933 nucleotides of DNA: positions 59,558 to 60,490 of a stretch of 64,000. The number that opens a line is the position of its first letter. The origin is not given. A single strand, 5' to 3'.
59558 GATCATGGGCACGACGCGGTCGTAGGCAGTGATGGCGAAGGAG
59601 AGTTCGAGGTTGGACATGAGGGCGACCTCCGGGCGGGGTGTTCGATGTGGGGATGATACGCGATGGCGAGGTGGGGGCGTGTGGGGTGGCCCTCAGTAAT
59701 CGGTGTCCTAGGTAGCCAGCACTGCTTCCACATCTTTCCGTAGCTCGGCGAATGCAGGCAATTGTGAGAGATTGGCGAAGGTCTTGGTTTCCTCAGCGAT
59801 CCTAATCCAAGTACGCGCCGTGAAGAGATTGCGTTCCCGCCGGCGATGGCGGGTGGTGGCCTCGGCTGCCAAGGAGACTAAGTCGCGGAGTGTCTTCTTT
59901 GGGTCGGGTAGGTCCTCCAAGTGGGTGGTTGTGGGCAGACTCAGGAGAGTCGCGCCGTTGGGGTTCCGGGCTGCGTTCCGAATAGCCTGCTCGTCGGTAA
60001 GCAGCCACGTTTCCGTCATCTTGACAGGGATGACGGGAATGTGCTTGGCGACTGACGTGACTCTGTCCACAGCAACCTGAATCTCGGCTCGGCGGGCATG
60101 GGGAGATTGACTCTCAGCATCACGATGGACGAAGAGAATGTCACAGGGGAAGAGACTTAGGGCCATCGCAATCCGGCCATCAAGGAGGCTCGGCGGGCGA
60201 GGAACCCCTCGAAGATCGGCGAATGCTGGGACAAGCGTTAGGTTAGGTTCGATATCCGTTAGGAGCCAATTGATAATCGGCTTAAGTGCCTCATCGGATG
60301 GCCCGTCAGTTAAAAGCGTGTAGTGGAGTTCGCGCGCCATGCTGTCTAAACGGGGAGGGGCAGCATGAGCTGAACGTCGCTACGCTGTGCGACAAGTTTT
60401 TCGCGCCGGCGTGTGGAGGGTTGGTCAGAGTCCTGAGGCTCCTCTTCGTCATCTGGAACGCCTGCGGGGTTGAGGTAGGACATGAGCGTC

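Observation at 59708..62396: ABC/AAA_21-type ATPase + DUF4276-like protein cassette (PARIS/OLD/AbiL-like architecture), possibly with a third upstream gene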

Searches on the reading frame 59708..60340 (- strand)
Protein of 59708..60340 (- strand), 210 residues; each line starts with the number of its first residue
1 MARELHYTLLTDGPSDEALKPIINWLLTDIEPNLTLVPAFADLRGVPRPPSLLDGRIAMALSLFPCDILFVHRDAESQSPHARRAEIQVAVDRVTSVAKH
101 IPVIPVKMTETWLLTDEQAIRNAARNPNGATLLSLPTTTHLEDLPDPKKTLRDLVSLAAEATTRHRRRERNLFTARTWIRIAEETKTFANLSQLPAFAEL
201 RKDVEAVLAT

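Call 3: search_protein_families(library=pfam, proteins=[window:59708-60340:-], max_evalue=1)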
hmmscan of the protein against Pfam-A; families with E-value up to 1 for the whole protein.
window:59708-60340:- (210 aa): 1 family
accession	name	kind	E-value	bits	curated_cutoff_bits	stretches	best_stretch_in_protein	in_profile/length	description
PF14103.11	DUF4276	-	0.0031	18.2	30.2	1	79-156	70-154/192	Domain of unknown function (DUF4276)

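Call 4: search_protein_families(library=padloc, proteins=[window:59708-60340:-], max_evalue=1)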
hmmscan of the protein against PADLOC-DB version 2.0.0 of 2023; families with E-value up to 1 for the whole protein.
window:59708-60340:- (210 aa): 10 families
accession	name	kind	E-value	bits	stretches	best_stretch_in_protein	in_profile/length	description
PDLC04210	HEC-01B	-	2.1e-23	81.2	1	5-209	4-210/217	-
PDLC04209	HEC-01B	-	2.1e-10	38.8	1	68-175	72-184/219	-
PDLC04211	HEC-01B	-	1.4e-08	32.6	1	8-148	7-159/167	-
PDLC04197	HEC-01B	-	9.6e-05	20.1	1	69-160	55-137/192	-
PDLC04212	HEC-01B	-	0.00025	19.1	1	64-172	69-182/222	-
PDLC04205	HEC-01B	-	0.00085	17.1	1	66-178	76-184/213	-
PDLC04206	HEC-01B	-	0.0014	16.5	1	65-124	76-135/219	-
PDLC04192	HEC-01B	-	0.0014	16.3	1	93-170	73-145/182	-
PDLC04191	HEC-01B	-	0.0027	15.7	1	85-124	76-115/192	-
PDLC04185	HEC-01B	-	0.035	12.2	1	85-122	76-113/188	-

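Call 5: search_protein_families(library=ncbifam, proteins=[window:59708-60340:-], max_evalue=1)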
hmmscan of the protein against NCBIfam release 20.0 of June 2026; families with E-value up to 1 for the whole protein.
window:59708-60340:- (210 aa): 0 families

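Call 13: find_encoding_contigs(protein=window:59708-60340:-, flank=10000, max_places=8)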
Protein window:59708-60340:- (210 aa): no gene with exactly this product is on record in the collection.

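Call 14: find_homologous_proteins(query=window:59711-60340:-)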
Query window:59711-60340:- (210 aa): 245 proteins with E <= 0.001 among 1320 candidates; the best 120 are listed.
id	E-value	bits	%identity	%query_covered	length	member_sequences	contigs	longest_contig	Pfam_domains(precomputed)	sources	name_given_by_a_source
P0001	1.8e-90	320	100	72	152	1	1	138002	-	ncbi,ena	-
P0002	1.1e-76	275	61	99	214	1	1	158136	-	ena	-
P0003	4.5e-47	179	50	92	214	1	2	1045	-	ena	-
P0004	2.3e-46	176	47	99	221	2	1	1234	-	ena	-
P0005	1.1e-45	174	47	98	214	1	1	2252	-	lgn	-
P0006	1.6e-44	170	48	96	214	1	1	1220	-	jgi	jgi:hypothetical protein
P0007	1.8e-44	170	48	97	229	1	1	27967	-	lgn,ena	-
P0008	3.2e-44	169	47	98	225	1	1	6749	-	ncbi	-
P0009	3.3e-44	169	46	97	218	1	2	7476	-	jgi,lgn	jgi:hypothetical protein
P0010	7.6e-44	168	50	100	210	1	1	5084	-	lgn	-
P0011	3.2e-43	166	45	97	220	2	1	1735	-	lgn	-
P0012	3.3e-43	166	46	98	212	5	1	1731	-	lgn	-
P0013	4.2e-43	166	46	97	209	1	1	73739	-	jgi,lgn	jgi:hypothetical protein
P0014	7.9e-43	165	46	97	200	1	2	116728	-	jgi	jgi:hypothetical protein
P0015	1.5e-42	164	44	96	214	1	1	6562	-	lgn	-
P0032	7.0e-41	158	45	99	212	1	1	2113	PF14103.12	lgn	-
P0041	5.1e-40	156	43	96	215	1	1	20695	PF14103.12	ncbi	-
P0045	1.1e-39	154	44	98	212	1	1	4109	PF14103.12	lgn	-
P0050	4.1e-39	153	43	99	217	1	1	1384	PF14103.12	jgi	jgi:hypothetical protein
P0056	7.5e-39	152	42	98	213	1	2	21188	PF14103.12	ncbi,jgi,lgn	-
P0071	3.6e-37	146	44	97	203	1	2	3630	PF14103.12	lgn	-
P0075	7.4e-37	145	45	98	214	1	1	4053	PF14103.12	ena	-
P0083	1.8e-36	144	41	100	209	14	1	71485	PF14103.12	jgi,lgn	jgi:hypothetical protein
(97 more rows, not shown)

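Call 15: find_encoding_contigs(protein=P0001, flank=10000, max_places=3)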
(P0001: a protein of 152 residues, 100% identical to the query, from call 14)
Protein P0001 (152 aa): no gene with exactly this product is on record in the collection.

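Call 16: find_encoding_contigs(protein=P0002, flank=10000, max_places=3)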
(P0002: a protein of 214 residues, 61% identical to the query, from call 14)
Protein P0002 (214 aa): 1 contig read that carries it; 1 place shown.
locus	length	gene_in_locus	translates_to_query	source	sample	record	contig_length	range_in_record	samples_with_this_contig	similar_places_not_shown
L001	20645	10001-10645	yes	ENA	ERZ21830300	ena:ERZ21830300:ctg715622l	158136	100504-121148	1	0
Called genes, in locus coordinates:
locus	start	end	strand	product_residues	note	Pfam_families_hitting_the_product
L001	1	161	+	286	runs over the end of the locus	PF03460:NIR_SIR_ferr, PF01077:NIR_SIR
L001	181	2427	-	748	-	PF00355:Rieske, PF19301:LigXa_C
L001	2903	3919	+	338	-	PF19301:LigXa_C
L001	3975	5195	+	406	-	-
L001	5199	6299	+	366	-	PF00005:ABC_tran, PF13304:AAA_21 (weak), PF08402:TOBE_2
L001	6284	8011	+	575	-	PF00528:BPD_transp_1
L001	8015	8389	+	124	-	-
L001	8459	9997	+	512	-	PF02463:SMC_N, PF13175:AAA_15 (weak), PF13476:AAA_23 (weak), PF13304:AAA_21, PF13175:AAA_15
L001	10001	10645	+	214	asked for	-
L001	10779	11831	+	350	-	-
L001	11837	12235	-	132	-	-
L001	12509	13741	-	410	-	PF00994:MoCF_biosynth, PF18146:CinA_KH, PF02464:CinA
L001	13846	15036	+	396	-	PF02463:SMC_N (faint), PF13304:AAA_21, PF13175:AAA_15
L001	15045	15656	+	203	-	PF14103:DUF4276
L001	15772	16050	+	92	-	-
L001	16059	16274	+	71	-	-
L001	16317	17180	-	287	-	-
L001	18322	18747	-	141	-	-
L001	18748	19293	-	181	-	PF13274:SocA_Panacea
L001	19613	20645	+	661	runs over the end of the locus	PF00005:ABC_tran, PF02367:TsaE (faint), PF02463:SMC_N (faint), PF13175:AAA_15 (faint), PF13476:AAA_23 (faint), PF13555:AAA_29 (faint), PF12848:ABC_tran_Xtn, PF00005:ABC_tran, +2 more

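Call 22: find_related_loci(query=A1, collection=genome_contigs, flank=10000)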
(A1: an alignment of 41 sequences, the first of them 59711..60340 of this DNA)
Query A1 (210 aa) in genome_contigs; peptide patterns used: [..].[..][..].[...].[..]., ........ (x = any residue, [..] = any of these).
599 stretches matched a pattern (row limit reached: there are more); 544 encode a relative of the query (tblastn E <= 1e-3); the best 80 are kept; 80 distinct loci.
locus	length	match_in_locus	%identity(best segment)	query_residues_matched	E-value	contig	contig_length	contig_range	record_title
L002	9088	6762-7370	48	5-209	4e-54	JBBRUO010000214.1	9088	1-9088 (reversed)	MAG: Gemmatales bacterium isolate La3_concoct.253 La3_concoct.253_K_593061_L_9088_cov_35.2200, whole genome shotgun sequ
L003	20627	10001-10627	46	3-210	7e-53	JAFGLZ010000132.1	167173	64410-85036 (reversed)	MAG: Phycisphaerae bacterium isolate Zod_Metabat.429 k87_6141121, whole genome shotgun sequence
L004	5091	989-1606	45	3-209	2e-52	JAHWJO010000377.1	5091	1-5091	MAG: Armatimonadota bacterium isolate 0707_bin6 NODE_5616_length_5091_cov_6.397538, whole genome shotgun sequence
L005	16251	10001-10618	46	3-208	6e-52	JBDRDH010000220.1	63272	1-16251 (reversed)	MAG: Planctomycetota bacterium isolate MEGAHIT-group-1.24 k141_9664411, whole genome shotgun sequence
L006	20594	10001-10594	47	4-204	8e-51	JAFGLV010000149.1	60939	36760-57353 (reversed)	MAG: Sedimentisphaerales bacterium isolate Zod_Metabat.417 k87_11877443, whole genome shotgun sequence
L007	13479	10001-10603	49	5-208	4e-50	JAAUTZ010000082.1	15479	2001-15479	MAG: Chloroflexaceae bacterium isolate SM2_1_1 NODE_1071_length_15479_cov_30.193004, whole genome shotgun sequence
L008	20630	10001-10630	45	3-207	7e-50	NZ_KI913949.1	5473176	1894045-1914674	Leptolyngbya sp. PCC 6406 LEP6406DRAFT_scaffold1.1, whole genome shotgun sequence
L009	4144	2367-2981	45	3-210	1e-49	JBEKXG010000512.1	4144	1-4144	MAG: Syntrophobacteraceae bacterium isolate SPRUCE 646 SPRUCE_646_512, whole genome shotgun sequence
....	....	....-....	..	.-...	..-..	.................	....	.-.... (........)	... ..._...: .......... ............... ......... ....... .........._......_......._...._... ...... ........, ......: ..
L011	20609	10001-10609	45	4-207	1e-48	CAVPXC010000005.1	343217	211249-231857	MAG: uncultured Chloroflexia bacterium isolate MFD00032.bin.2.54 genome assembly, contig: contig_13657, whole genome sho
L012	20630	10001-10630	43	1-207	2e-48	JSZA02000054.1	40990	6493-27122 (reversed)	Candidatus Thiomargarita nelsonii isolate Hydrate Ridge NODE_233_length_40990_cov_127.044_ID_465, whole genome shotgun s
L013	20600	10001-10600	50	5-210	6e-48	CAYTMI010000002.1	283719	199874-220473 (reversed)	MAG TPA_asm: uncultured Anaerolineaceae bacterium isolate SRP302447_co3_779 genome assembly, contig: NODE_90_length_2837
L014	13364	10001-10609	46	4-207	4e-48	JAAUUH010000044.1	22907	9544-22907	MAG: Oscillatoriales cyanobacterium SM2_2_1 NODE_565_length_22907_cov_10.288938, whole genome shotgun sequence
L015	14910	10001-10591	44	4-205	3e-48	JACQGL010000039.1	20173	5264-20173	MAG: Armatimonadetes bacterium isolate NC_groundwater_1072_Ag_S2p5_66_82 S_2p5_S6_coassembly_k141_829529, whole genome s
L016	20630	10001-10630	43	3-210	4e-48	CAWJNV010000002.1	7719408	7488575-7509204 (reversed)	MAG: uncultured Sphingobacteriales bacterium isolate MFD02840.bin.1.97 genome assembly, contig: contig_9525, whole genom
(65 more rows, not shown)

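Call 30: predict_structure(alignment_id=A1)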
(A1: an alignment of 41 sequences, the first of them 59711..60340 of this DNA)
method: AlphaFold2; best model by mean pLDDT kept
length: 210 residues; sequences in the alignment: 41
mean_pLDDT: 93.4   pTM: 0.89
mean pLDDT of the five models: 93.4, 93.0, 92.6, 91.9, 91.6
residues with pLDDT >= 90: 178; 70-90: 30; 50-70: 2; < 50: 0
segments of 3 or more residues with pLDDT < 50: none
pLDDT, mean of each block of 10 residues (from residue 1): 91 95 98 97 95 97 97 90 95 90 86 97 96 95 94 95 74 92 97 94 96
secondary structure, 60 per line:
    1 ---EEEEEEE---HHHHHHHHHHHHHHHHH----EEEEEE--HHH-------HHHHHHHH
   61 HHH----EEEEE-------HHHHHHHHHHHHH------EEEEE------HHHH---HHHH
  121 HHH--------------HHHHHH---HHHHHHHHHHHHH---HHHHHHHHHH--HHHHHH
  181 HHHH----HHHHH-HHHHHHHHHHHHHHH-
elements in order: E4-10 H14-30 E35-40 H53-63 E68-72 H80-92 E99-103 H110-113 H117-123 H138-143 H147-159 H163-172 H175-184 H189-193 H195-209

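Call 42: fold_search(model_id=the predicted structure, library=pdb)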
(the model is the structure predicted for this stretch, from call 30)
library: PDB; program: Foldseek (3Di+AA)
matches with E <= 10: 1061; with E <= 0.001: 0
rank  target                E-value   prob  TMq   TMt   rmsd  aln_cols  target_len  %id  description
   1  4iil                  4.4e-02  0.77  0.30  0.22  10.4       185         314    9  Crystal Structure of RfuA (TP0298) of T. pallidum Bound to Riboflavin (released 2013-02-27)
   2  6ysg_A                4.7e-02  0.54  0.24  0.06  13.4       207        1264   11  Magnesium chelatase H subunit (ChlH) from Synechocystis sp.PCC6803 to 2.54 A resolution (released 2020-12-09)
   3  6ytn_BBB              5.5e-02  0.44  0.24  0.06  12.6       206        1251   10  Magnesium chelatase H subunit (ChlH) E660W variant from Synechocystis sp.PCC6803 (released 2020-12-09)
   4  4u8f_A                6.1e-02  0.41  0.29  0.28  17.9       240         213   15  Crystal structure of 4-deoxy-L-threo-5-hexosulose-uronate ketol-isomerase complexed with a tartrate (released 2014-12-24)
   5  4tlb_A                7.2e-02  0.47  0.21  0.20   8.7       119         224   18  Crystal structure of N-terminal C1 domain of KaiC (released 2015-07-01)
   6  6ytj_BBB              9.4e-02  0.41  0.24  0.06  12.9       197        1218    9  Magnesium chelatase H subunit (ChlH) E625K variant from Synechocystis sp.PCC6803 (released 2020-12-09)
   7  4tla_F                9.9e-02  0.60  0.22  0.21   8.6       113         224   15  Crystal structure of N-terminal C1 domain of KaiC (released 2015-07-01)
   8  6x61_C                9.9e-02  0.57  0.23  0.21   8.1       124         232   16  Crystal structure of the N-terminal thioredoxin domain of SasA in complex with the N-terminal CI domain of KaiC from T (released 2021-06-02)
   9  4dug_E                9.9e-02  0.51  0.22  0.12   8.5       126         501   14  Crystal Structure of Circadian Clock Protein KaiC E318A Mutant (released 2012-03-14)
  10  4tld_E                1.1e-01  0.51  0.22  0.21   8.0       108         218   17  Crystal structure of N-terminal C1 domain of KaiC (released 2015-07-01)
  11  3kzk                  1.2e-01  0.35  0.26  0.19  11.7       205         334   11  Crystal structure of acetylornithine transcarbamylase complexed with acetylcitrulline (released 2010-03-31)
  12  8zn6_L                1.2e-01  0.35  0.21  0.11   8.7       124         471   15  Crystal Structure of Designed Clock Protein KaiC (released 2025-04-16)
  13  4pg4_B                1.2e-01  0.87  0.27  0.17   7.5       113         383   13  Crystal structure of S. aureus Homoserine Dehydrogenase at pH6.0 (released 2015-05-06)
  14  4dug_D                1.2e-01  0.54  0.23  0.12   8.4       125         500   14  Crystal Structure of Circadian Clock Protein KaiC E318A Mutant (released 2012-03-14)
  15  4tld_B                1.2e-01  0.51  0.22  0.21   8.5       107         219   17  Crystal structure of N-terminal C1 domain of KaiC (released 2015-07-01)
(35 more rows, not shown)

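Call 44: search_solved_structures(query=A1, max_evalue=10, show_alignments=3)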
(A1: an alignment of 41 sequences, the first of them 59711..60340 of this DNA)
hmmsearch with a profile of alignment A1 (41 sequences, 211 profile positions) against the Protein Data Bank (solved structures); distinct sequences matched with E-value up to 10: 1.
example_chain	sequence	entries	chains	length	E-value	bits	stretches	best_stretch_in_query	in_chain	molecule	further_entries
1jdl_A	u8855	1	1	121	1.3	11.6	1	123-187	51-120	CYTOCHROME C2, ISO-2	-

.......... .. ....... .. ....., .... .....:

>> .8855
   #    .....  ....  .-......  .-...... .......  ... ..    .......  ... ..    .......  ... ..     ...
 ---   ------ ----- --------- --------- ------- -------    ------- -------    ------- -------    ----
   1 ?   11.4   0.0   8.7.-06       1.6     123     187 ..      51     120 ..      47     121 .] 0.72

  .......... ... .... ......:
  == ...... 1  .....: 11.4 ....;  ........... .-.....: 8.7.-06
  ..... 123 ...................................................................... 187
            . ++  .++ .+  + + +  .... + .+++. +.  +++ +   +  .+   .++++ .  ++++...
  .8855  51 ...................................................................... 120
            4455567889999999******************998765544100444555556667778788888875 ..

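Call 50: fold_search(model_id=the predicted structure, library=viral)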
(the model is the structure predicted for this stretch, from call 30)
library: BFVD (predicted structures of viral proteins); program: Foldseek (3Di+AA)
matches with E <= 10: 586; with E <= 0.001: 0
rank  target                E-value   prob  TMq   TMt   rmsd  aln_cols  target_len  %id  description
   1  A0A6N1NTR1            2.3e-02  0.77  0.35  0.14  18.3       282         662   11  Uncharacterized protein [Tupanvirus soda lake]
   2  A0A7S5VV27            7.0e-02  0.66  0.31  0.34  16.4       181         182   15  (no name in the UniProt tables at hand)
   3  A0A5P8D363            9.2e-02  0.63  0.37  0.27  15.1       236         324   11  (no name in the UniProt tables at hand)
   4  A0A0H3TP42            9.7e-02  0.16  0.21  0.16  17.6       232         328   12  (no name in the UniProt tables at hand)
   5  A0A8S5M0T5            1.1e-01  0.28  0.26  0.28  21.0       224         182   14  DUF4406 domain-containing protein [Siphoviridae sp. ctLAw30]
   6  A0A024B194            1.1e-01  0.28  0.26  0.20  17.6       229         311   10  Exopolyphosphatase [Bacillus phage Hakuna]
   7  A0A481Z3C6            1.4e-01  0.15  0.22  0.14  20.2       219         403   11  Polysaccharide pyruvyl transferase [Pithovirus LCPAC101]
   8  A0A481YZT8            1.6e-01  0.82  0.29  0.17   5.7       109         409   14  Exodeoxyribonuclease VII large subunit [Mimivirus LCMiAC01]
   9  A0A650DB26            1.6e-01  0.20  0.22  0.12  16.9       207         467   12  (no name in the UniProt tables at hand)
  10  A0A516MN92            2.0e-01  0.18  0.25  0.16  14.1       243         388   12  (no name in the UniProt tables at hand)
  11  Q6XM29                2.1e-01  0.11  0.22  0.19  19.6       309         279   13  FirrV-1-B7 [Feldmannia irregularis virus a]
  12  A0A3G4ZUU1            2.2e-01  0.41  0.34  0.14  16.6       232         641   13  Uncharacterized protein [Edafosvirus sp.]
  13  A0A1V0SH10            2.2e-01  0.35  0.22  0.17  11.9       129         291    8  Inositol 1, 3, 4-trisphosphate 5/6-kinase [Hokovirus HKV1]
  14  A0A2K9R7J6            2.4e-01  0.47  0.31  0.17  14.2       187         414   13  (no name in the UniProt tables at hand)
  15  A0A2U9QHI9            2.4e-01  0.15  0.24  0.23  14.4       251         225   14  Protein OPG061 [Sea otter poxvirus]
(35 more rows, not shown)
